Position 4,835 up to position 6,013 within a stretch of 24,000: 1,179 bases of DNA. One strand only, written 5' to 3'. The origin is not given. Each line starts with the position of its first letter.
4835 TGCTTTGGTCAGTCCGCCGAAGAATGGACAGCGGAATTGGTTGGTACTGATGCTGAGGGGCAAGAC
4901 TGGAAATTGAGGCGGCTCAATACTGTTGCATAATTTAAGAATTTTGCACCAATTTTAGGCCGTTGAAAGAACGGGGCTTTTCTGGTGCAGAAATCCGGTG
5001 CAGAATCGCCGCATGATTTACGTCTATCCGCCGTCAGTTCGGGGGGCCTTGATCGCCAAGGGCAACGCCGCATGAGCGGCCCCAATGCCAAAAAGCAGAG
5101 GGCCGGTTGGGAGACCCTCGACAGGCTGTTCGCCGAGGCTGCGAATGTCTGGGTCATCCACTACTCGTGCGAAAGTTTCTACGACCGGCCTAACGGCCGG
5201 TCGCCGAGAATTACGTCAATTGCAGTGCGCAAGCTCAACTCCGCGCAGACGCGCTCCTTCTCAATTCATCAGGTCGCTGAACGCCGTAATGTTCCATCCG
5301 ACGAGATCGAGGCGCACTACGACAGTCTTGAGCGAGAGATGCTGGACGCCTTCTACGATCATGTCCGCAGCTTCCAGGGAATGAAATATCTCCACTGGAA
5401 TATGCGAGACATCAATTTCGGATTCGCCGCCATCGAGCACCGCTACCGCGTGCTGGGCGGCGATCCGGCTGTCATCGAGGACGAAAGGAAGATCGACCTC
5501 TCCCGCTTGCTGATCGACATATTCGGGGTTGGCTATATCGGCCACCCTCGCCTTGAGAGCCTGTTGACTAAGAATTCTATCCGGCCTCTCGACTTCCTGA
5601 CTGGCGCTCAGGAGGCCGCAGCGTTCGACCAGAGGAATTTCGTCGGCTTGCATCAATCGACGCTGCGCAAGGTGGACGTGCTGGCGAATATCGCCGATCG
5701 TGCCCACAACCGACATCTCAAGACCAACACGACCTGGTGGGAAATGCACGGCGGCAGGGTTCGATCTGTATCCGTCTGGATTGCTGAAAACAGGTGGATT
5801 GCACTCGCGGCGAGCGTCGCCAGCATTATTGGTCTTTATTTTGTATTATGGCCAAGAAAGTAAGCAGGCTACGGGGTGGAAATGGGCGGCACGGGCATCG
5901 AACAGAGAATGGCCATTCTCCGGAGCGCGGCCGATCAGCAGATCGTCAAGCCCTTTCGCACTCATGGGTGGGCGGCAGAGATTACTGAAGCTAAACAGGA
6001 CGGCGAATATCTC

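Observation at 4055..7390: Three-gene uncharacterised cluster directly upstream of the RM module: candidate novel defence system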

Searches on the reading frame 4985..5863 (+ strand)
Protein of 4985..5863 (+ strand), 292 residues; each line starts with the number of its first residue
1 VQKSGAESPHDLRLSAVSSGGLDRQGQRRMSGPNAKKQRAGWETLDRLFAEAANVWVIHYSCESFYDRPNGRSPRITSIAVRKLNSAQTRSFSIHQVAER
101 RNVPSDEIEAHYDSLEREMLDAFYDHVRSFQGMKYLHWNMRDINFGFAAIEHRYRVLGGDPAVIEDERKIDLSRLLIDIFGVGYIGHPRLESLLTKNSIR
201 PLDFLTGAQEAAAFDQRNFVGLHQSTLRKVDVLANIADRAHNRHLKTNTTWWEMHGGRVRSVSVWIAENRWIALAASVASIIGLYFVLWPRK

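Call 6: search_protein_families(library=pfam, proteins=[window:4985-5863:+], max_evalue=1)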
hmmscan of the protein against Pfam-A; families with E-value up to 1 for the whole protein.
window:4985-5863:+ (292 aa): 0 families

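Call 7: search_protein_families(library=padloc, proteins=[window:4985-5863:+], max_evalue=1)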
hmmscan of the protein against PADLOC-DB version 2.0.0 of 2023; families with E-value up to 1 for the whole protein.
window:4985-5863:+ (292 aa): 0 families

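Call 8: search_protein_families(library=ncbifam, proteins=[window:4985-5863:+], max_evalue=1)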
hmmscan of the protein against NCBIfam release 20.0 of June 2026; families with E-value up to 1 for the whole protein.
window:4985-5863:+ (292 aa): 0 families

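Call 9: search_protein_families(library=phrogs, proteins=[window:4985-5863:+], max_evalue=1)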
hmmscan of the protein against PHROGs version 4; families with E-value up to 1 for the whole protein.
window:4985-5863:+ (292 aa): 2 families
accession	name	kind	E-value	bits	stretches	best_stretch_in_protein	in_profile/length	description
phrog_8766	-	unknown function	1.2e-73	248.9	1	54-280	23-246/262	-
phrog_262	-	DNA, RNA and nucleotide metabolism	0.12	11.3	1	63-141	128-207/856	DNA polymerase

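Call 14: find_homologous_proteins(query=window:4985-5863:+)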
Query window:4985-5863:+ (292 aa): 3365 proteins with E <= 0.001 among 4963 candidates; the best 120 are listed.
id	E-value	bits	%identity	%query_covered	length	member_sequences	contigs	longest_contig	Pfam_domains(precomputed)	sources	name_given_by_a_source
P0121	4.5e-175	599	100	90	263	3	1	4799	-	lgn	-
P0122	1.8e-161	554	90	90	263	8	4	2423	-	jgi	jgi:hypothetical protein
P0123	5.1e-157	540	87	90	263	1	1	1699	-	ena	-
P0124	8.0e-155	532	87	90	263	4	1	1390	-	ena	-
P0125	7.4e-134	464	76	89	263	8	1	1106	-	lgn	-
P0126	4.4e-132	458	74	89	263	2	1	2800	-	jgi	jgi:hypothetical protein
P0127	7.0e-131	454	73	90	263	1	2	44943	-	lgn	-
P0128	9.9e-131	453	73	90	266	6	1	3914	-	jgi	jgi:hypothetical protein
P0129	1.2e-130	453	75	89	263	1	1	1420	-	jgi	jgi:hypothetical protein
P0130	9.9e-130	450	73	89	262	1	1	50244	-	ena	-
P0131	1.2e-129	450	74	90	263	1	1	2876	-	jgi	jgi:hypothetical protein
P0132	2.0e-129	449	75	89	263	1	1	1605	-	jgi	jgi:hypothetical protein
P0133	7.4e-129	447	73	89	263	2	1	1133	-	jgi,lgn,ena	-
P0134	9.1e-128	444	73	89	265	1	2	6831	-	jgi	jgi:hypothetical protein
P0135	2.5e-127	442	71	90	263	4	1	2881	-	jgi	jgi:hypothetical protein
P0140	2.7e-126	439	86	75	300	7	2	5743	-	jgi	jgi:hypothetical protein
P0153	2.9e-124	432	72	89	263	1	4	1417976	-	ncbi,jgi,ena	jgi:hypothetical protein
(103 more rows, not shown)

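Call 19: find_encoding_contigs(protein=P0153, flank=7000, max_places=3)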
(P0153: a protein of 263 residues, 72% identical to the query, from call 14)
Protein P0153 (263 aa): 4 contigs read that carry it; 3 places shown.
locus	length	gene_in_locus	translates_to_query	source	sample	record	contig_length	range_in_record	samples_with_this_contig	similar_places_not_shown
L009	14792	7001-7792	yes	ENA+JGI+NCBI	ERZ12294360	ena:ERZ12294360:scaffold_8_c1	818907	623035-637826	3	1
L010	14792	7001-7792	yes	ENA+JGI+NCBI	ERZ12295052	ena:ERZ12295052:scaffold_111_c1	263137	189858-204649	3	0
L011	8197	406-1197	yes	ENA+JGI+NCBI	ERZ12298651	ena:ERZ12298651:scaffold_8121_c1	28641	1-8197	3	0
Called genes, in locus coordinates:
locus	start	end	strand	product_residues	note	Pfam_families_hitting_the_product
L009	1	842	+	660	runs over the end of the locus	PF12161:HsdM_N, PF02384:N6_Mtase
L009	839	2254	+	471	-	PF01420:Methylase_S (faint)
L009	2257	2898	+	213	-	PF14487:DarT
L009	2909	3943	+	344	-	PF01661:Macro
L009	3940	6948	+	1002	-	PF04313:HSDR_N, PF00270:DEAD, PF04851:ResIII, PF18766:SWI2_SNF2, PF22679:T1R_D3-like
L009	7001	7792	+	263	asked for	-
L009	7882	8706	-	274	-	PF00535:Glycos_transf_2, PF13641:Glyco_tranf_2_3, PF13632:Glyco_trans_2_3 (weak)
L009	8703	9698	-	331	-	PF01073:3Beta_HSD, PF01370:Epimerase, PF04321:RmlD_sub_bind, PF16363:GDP_Man_Dehyd, PF07993:NAD_binding_4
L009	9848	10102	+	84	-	-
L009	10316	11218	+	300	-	-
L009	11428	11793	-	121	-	PF20212:DUF6572 (weak)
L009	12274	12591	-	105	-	PF14384:BrnA_antitoxin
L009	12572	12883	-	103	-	PF04365:BrnT_toxin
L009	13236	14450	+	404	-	PF13400:Tad (weak)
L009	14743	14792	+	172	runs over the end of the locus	-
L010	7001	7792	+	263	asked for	-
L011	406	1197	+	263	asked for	-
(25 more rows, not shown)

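Call 29: search_solved_structures(query=A2, max_evalue=10)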
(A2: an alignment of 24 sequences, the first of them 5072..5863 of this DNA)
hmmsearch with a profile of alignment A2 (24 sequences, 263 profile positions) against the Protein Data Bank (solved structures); distinct sequences matched with E-value up to 10: 1.
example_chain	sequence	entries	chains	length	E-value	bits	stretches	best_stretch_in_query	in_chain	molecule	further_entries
7x9s_B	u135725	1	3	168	0.39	13.1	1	64-147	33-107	Motility gene repressor MogR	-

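Call 33: find_related_loci(query=A2, collection=metagenome_contigs, flank=8000)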
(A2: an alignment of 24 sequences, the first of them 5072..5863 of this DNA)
Query A2 (263 aa) in metagenome_contigs; peptide patterns used: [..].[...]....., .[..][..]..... (x = any residue, [..] = any of these).
101 stretches matched a pattern; 68 encode a relative of the query (tblastn E <= 1e-3); 68 distinct loci.
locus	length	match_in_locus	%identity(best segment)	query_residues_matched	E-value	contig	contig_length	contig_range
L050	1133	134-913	73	1-260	4e-148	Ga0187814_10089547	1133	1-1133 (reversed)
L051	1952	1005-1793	71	1-263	2e-141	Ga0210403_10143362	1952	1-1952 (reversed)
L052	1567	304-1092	72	1-263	4e-143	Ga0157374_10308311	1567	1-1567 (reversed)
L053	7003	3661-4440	71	1-260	1e-130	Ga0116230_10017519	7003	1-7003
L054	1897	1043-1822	70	1-260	9e-139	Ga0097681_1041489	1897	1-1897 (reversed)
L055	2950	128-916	71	1-263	2e-134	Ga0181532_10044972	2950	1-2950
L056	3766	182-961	70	1-260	2e-131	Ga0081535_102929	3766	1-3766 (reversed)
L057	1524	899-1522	90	1-208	3e-139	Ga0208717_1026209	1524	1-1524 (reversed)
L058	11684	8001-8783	70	1-260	2e-128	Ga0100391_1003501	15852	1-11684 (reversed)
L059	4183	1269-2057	70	1-263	2e-130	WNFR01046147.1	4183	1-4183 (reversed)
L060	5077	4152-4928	70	1-259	1e-127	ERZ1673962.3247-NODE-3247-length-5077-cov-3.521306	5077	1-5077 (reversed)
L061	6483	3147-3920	71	1-260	1e-126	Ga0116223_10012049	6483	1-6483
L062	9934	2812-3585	71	1-260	5e-126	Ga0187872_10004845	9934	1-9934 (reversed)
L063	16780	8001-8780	68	1-260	6e-124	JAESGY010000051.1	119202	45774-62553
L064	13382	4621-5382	69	1-254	1e-123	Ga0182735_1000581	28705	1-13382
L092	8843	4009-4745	71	1-246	2e-99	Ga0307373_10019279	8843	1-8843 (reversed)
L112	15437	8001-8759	58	1-253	1e-102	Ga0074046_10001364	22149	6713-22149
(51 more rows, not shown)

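Call 34: find_related_loci(query=A2, collection=viral_contigs, flank=8000)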
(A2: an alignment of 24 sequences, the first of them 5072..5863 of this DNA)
Query A2 (263 aa) in viral_contigs; peptide patterns used: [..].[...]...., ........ (x = any residue, [..] = any of these).
28 stretches matched a pattern; 6 encode a relative of the query (tblastn E <= 1e-3); 6 distinct loci.
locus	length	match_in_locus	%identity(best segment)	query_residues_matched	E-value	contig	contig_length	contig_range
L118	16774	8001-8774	64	2-258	7e-114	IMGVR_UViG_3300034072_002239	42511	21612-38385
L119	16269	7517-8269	51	7-259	4e-87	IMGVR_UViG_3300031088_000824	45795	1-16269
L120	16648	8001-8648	60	7-222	3e-83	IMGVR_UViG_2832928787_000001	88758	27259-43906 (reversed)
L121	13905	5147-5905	47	6-258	9e-71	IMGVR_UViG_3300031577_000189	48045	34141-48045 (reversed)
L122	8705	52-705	47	16-227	4e-66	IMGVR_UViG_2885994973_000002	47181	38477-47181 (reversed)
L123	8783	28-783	43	7-252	5e-59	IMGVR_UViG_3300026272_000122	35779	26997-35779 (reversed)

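Call 44: search_protein_representatives(alignment_id=A2)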
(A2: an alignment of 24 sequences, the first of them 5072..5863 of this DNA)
Query: 24 sequences, 263 profile positions. Proteins with E-value up to 0.001 (for the whole library): 1145; up to 1e-10: 841; up to 1e-30: 361. The best 150 are listed.
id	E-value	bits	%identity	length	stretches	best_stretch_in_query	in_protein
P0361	1.3e-109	381.9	-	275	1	1-254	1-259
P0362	1.2e-108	378.7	-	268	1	1-261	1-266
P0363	1.4e-108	378.5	-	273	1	1-262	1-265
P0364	5.3e-100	350.3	-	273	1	1-262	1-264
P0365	6.5e-100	350.0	-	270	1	1-258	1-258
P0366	1.1e-97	342.8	-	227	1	1-181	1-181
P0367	1.7e-95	335.6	-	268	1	7-262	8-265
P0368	2.9e-95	334.8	-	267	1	7-257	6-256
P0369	4.5e-94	330.9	-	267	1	6-260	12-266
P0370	1.0e-91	323.2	-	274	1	6-208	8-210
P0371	2.4e-90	318.7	-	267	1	6-255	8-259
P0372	2.2e-89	315.5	-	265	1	7-261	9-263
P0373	9.9e-89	313.4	-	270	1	7-256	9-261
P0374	5.4e-88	311.0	-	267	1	1-259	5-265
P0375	1.4e-86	306.3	-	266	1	3-257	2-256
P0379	1.6e-83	296.3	-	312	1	8-260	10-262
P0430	2.6e-66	239.9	-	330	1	6-220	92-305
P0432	3.3e-66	239.5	-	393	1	17-236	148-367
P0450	5.6e-63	228.9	-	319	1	1-259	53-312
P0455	3.2e-62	226.5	-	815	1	7-226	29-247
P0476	8.4e-58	212.0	-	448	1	1-238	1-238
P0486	1.0e-56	208.4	-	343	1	1-254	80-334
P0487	1.8e-56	207.6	-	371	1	1-231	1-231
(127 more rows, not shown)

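Call 52: search_protein_families(library=pfam, alignment_id=A6, max_evalue=0.00001)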
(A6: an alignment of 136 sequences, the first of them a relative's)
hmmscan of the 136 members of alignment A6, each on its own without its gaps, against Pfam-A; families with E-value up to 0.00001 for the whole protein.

A. member 1, L009:2900-3940:+ (347 aa): 1 family
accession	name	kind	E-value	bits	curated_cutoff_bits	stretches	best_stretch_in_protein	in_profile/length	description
PF01661.27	Macro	-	6.6e-25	87.8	22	1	21-132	1-115/118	Macro domain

B. families by the number of members that match (of 136 scanned): 111 families (the first 25 are shown)
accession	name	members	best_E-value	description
PF00239.26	Resolvase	4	5.9e-45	Resolvase, N terminal domain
PF02463.25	SMC_N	4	1.5e-09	RecF/RecN/SMC N terminal domain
PF17755.6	UvrA_DNA-bind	3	6.2e-42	UvrA DNA-binding domain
PF17760.6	UvrA_inter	3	4.9e-40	UvrA interaction domain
PF00005.33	ABC_tran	3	2e-21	ABC transporter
PF00589.27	Phage_integrase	3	4.1e-21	Phage integrase family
PF13643.11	DUF4145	3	3.9e-16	Domain of unknown function (DUF4145)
PF13470.12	PIN_3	3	3.6e-14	PIN domain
PF13555.12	AAA_29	3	2.1e-06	P-loop containing region of AAA domain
PF18818.7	MPTase-PolyVal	2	1.2e-45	Zincin-like metallopeptidase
PF08401.16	ArdcN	2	8.1e-42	N-terminal domain of anti-restriction factor ArdC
PF13614.12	AAA_31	2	6.5e-33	AAA domain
PF01656.29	CbiA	2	2.1e-18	CobQ/CobB/MinD/ParA nucleotide binding domain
PF13175.12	AAA_15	2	5.8e-17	AAA ATPase domain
PF20469.4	OLD-like_TOPRIM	2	2.4e-16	Overcoming lysogenization defect protein-like, TOPRIM domain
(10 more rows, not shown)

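Call 53: predict_structure(alignment_id=A5)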
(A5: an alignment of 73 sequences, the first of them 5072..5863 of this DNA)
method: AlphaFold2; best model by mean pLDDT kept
length: 263 residues; sequences in the alignment: 73
mean_pLDDT: 88.1   pTM: 0.81
mean pLDDT of the five models: 88.1, 88.0, 84.6, 84.0, 83.7
residues with pLDDT >= 90: 147; 70-90: 92; 50-70: 24; < 50: 0
segments of 3 or more residues with pLDDT < 50: none
pLDDT, mean of each block of 10 residues (from residue 1): 78 97 97 76 85 95 97 95 97 97 93 78 94 93 92 71 88 85 91 95 95 91 73 75 82 87 65
secondary structure, 60 per line:
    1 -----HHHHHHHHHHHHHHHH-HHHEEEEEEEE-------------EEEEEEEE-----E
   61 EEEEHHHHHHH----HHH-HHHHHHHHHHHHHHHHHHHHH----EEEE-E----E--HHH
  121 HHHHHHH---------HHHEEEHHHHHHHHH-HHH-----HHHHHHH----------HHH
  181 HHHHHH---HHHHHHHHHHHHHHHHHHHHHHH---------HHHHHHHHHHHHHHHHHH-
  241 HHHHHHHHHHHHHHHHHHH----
elements in order: H6-21 E26-33 E47-54 E60-64 H65-71 H80-100 E105-108 H118-127 E140-142 H143-151 H161-167 H178-186 H190-212 H222-239 H241-259
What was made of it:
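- On DEDD (DnaQ-like) 3'-5' exonuclease: AF2 model pLDDT 88.1 (call 53).
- The confident model has the order b1-b2-b3-aA-b4-aB-b5-aC (call 53).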

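Call 55: search_dna_similar(query=window:5072-5863:+, collection=phages, mode=protein, max_rows=25)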
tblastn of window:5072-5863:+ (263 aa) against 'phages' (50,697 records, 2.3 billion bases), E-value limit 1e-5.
Records with a match: 18; places in all: 18; records where one place covers at least 80% of the query: 1.
Best place of each record, by identity: <60% 18.
By first word of the organism name: Streptococcus 17; Bacteriophage 1.
By host as written in the record: Streptococcus dysgalactiae ERR109308 1; Streptococcus pyogenes NZ131 1; Streptococcus equi 4047 1; Streptococcus equi DSM_20561 1; Streptococcus equi EQUI0007 1; Streptococcus equi EQUI0155 1; Streptococcus equi EQUI0005 1; Streptococcus equi EQUI0022 1; and 10 more.
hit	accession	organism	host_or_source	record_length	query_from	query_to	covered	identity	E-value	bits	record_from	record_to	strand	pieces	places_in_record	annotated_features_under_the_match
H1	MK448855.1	Streptococcus phage Javan150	Streptococcus dysgalactiae ERR109308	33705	28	233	78%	46.4%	9e-47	172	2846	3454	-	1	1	hypothetical protein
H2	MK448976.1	Streptococcus phage Javan528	Streptococcus pyogenes NZ131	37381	28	233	78%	46.4%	9e-47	172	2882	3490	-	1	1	hypothetical protein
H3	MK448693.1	Streptococcus phage Javan177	Streptococcus equi 4047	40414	28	233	78%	46.4%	9e-47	172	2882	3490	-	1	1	hypothetical protein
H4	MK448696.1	Streptococcus phage Javan183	Streptococcus equi DSM_20561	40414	28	233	78%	46.4%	9e-47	172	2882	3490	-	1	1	hypothetical protein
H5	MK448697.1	Streptococcus phage Javan185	Streptococcus equi EQUI0007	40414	28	233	78%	46.4%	9e-47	172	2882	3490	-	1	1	hypothetical protein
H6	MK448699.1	Streptococcus phage Javan189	Streptococcus equi EQUI0155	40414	28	233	78%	46.4%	9e-47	172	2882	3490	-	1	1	hypothetical protein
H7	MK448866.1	Streptococcus phage Javan184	Streptococcus equi EQUI0005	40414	28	233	78%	46.4%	9e-47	172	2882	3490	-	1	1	hypothetical protein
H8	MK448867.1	Streptococcus phage Javan186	Streptococcus equi EQUI0022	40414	28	233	78%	46.4%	9e-47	172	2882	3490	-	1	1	hypothetical protein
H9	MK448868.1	Streptococcus phage Javan188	Streptococcus equi EQUI0039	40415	28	233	78%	46.4%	9e-47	172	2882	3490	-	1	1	hypothetical protein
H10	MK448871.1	Streptococcus phage Javan196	Streptococcus equi F43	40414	28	233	78%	46.4%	9e-47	172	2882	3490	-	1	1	hypothetical protein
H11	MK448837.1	Streptococcus phage Javan10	Streptococcus agalactiae BE-PW-130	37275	28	233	78%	45.9%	5e-46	170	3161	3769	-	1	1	hypothetical protein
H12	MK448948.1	Streptococcus phage Javan46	Streptococcus agalactiae GB00111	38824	28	233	78%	45.9%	5e-46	170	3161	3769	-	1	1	hypothetical protein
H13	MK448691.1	Streptococcus phage Javan17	Streptococcus agalactiae CCUG_17336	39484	28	233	78%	45.9%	5e-46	170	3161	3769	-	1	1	hypothetical protein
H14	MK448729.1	Streptococcus phage Javan31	Streptococcus agalactiae ERR054992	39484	28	233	78%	45.9%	5e-46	170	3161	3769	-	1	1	hypothetical protein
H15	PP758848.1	Streptococcus phage phiGBSVK-C_GBSInt4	Streptococcus agalactiae JN_AR_GBS18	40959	28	233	78%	45.9%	6e-46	169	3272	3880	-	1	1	hypothetical protein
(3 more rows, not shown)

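Call 56: fold_search(model_id=the predicted structure, library=pdb)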
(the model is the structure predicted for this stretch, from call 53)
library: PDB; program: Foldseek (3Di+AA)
matches with E <= 10: 418; with E <= 0.001: 0
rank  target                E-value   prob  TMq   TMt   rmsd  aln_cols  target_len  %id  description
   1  3g0z                  2.6e-03  0.98  0.34  0.36  11.2       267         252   11  Structure of S. pombe Pop2p - Zn2+ and Mn2+ bound form (released 2009-03-31)
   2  2p51                  3.6e-03  0.98  0.37  0.38  13.6       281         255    9  Crystal structure of the S. pombe Pop2p deadenylation subunit (released 2007-05-15)
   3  7t2s                  8.1e-03  0.93  0.30  0.41  10.2       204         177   13  Structure of E. coli upec-117 Cap18 3'-5' exonuclease (released 2022-07-20)
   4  3rma_A                1.1e-02  0.98  0.43  0.15   9.6       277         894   10  Crystal Structure of a replicative DNA polymerase bound to DNA containing Thymine Glycol (released 2011-08-10)
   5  2f7t                  1.2e-02  0.38  0.20  0.23  13.7       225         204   11  Crystal structure of the catalytic domain of Mos1 mariner transposase (released 2006-03-28)
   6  8h18                  1.3e-02  0.98  0.36  0.52   8.4       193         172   10  Crystal structure of DnaQ domain of Streptococcus thermophilus strain DGCC 7710 (released 2023-09-13)
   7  5mdn_A                1.6e-02  0.99  0.44  0.17   6.6       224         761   14  Structure of the family B DNA polymerase from the hyperthermophilic archaeon Pyrobaculum calidifontis (released 2016-12-14)
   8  2d5r_A                1.6e-02  0.80  0.31  0.32  13.2       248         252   11  Crystal Structure of a Tob-hCaf1 Complex (released 2006-12-12)
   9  1w0h                  1.9e-02  0.98  0.42  0.53   6.8       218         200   12  Crystallographic structure of the nuclease domain of 3'hExo, a DEDDh family member, bound to rAMP (released 2004-09-30)
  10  4l8r_E                2.1e-02  0.89  0.35  0.34  10.6       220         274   10  Structure of mrna stem-loop, human stem-loop binding protein and 3'hexo ternary complex (released 2013-07-10)
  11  5af0_C                2.3e-02  0.80  0.34  0.36   9.6       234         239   14  MAEL domain from Bombyx mori Maelstrom (released 2015-04-01)
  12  8h2f                  2.4e-02  0.97  0.37  0.53   8.3       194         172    9  Crystal structure of DnaQ domain in complex witn TMP of Streptococcus thermophilus strain DGCC 7710 (released 2023-09-13)
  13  4l8r_B                2.7e-02  0.89  0.36  0.34  10.3       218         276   11  Structure of mrna stem-loop, human stem-loop binding protein and 3'hexo ternary complex (released 2013-07-10)
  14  4ybg                  2.7e-02  0.77  0.31  0.34  10.0       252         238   10  Crystal structure of the MAEL domain of Drosophila melanogaster Maelstrom (released 2015-04-29)
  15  2oyq_B                2.7e-02  0.72  0.33  0.15  11.9       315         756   12  Crystal structure of RB69 gp43 in complex with DNA with 5-NIMP opposite an abasic site analog (released 2007-10-23)
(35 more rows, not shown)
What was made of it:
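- On DEDD (DnaQ-like) 3'-5' exonuclease: Foldseek PDB hits to Pop2, Cap18, PolB exo, DnaQ and 3'hExo with probability up to 0.99 and TM-scores 0.3-0.5 (call 56).
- Closest known: DEDD / DnaQ-like 3'-5' exonucleases. Same: B's model has the same RNase H-like strand and helix order, and these proteins account for most of the high-probability Foldseek PDB hits (call 56).
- Nearly all informative Foldseek PDB hits are DEDD/DnaQ-type exonucleases: Pop2, Cap18, PolB exo, 3'hExo, MAEL (call 56).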

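Call 57: get_annotated_region(hit=H3, flank=4000)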
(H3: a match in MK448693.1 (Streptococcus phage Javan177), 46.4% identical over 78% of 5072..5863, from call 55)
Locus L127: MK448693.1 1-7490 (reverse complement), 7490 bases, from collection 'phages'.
description: Streptococcus phage Javan177, complete genome.
organism: Streptococcus phage Javan177 (NCBI taxid 2548024)
taxonomy: Viruses; Duplodnaviria; Heunggongvirae; Uroviricota; Caudoviricetes
host: Streptococcus equi 4047; source: -; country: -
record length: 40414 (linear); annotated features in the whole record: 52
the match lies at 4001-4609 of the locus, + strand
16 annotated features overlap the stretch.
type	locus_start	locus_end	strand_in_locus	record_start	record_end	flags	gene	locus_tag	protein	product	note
CDS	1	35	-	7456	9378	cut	-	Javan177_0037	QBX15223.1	DNA polymerase I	-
CDS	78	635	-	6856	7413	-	-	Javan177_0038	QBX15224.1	hypothetical protein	-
CDS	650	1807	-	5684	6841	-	-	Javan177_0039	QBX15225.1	hypothetical protein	-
CDS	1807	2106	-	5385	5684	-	-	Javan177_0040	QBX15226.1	hypothetical protein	-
CDS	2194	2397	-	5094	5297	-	-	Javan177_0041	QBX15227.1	hypothetical protein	-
CDS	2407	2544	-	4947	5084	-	-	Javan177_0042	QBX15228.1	hypothetical protein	-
CDS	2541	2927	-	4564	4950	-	-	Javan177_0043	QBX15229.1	hypothetical protein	-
CDS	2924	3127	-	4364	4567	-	-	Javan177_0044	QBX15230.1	hypothetical protein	-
CDS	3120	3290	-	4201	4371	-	-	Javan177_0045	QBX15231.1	hypothetical protein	-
CDS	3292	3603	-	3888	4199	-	-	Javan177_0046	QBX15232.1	excisionase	-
CDS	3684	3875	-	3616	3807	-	-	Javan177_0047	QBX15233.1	hypothetical protein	-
CDS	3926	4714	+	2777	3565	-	-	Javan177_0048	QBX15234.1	hypothetical protein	FIG01118056: hypothetical protein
CDS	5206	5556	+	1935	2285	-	-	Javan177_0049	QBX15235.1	Cro/CI family transcriptional regulator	-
CDS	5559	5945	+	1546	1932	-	-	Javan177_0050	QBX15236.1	hypothetical protein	-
CDS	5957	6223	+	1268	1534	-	-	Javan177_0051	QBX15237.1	hypothetical protein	-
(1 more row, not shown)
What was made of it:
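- In Streptococcus Javan prophages it lies in the lysogeny module, co-oriented with the cI-like repressor and the integrase (calls 55, 57).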
